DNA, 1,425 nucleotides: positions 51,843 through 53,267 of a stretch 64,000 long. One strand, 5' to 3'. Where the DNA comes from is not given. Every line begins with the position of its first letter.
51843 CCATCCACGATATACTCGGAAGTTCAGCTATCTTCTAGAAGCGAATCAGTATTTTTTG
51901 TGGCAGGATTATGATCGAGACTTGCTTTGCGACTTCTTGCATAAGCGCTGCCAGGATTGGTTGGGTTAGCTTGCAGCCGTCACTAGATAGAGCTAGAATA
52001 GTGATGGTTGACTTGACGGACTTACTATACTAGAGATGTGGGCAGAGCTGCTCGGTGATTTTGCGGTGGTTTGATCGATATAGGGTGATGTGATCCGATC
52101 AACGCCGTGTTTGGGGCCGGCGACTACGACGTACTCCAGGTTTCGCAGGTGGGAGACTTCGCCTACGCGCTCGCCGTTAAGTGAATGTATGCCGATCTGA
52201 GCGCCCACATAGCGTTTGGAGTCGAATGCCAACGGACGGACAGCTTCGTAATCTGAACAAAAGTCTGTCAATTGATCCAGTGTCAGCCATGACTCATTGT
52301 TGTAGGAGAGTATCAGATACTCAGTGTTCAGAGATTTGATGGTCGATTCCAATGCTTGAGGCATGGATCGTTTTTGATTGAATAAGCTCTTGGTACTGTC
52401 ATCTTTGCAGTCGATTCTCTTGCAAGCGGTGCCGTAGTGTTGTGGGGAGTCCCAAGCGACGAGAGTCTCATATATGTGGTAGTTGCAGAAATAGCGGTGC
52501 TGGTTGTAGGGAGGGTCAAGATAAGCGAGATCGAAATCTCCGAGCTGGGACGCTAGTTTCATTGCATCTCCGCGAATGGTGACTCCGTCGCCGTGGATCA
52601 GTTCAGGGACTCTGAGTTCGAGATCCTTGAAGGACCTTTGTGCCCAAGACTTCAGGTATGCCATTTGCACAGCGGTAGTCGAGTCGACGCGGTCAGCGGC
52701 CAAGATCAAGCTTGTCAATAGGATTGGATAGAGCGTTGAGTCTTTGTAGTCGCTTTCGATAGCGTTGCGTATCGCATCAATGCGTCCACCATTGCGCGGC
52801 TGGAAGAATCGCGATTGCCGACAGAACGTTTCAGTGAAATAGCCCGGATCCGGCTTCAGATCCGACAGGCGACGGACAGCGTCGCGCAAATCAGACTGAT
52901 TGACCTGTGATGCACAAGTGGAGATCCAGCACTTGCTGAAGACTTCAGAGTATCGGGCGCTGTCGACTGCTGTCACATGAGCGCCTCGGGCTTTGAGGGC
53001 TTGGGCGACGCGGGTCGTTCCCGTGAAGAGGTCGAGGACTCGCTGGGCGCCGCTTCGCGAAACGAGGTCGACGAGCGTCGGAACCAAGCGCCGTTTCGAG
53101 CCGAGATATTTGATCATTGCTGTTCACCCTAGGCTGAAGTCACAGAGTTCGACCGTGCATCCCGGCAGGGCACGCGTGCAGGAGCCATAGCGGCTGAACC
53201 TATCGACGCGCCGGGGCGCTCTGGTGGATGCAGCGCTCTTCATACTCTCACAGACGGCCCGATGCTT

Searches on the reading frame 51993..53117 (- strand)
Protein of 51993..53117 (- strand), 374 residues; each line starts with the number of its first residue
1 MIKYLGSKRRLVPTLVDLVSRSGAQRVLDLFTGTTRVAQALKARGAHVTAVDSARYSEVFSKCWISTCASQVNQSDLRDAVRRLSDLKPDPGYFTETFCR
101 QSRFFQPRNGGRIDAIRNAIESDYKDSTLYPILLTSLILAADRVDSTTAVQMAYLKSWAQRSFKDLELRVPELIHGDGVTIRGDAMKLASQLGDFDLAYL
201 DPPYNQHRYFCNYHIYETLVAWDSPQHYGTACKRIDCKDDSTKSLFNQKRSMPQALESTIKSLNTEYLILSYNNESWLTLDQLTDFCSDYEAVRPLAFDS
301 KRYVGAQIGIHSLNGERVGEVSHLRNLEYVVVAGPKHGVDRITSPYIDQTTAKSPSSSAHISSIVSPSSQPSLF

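Call 63: search_protein_families(library=pfam, proteins=[window:51993-53117:-], max_evalue=0.00001)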
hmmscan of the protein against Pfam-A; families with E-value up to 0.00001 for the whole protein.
window:51993-53117:- (374 aa): 1 family
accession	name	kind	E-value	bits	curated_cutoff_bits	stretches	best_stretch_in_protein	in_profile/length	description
PF02086.21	MethyltransfD12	-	1.4e-35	123.7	22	1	4-280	1-247/253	D12 class N6 adenine-specific DNA methyltransferase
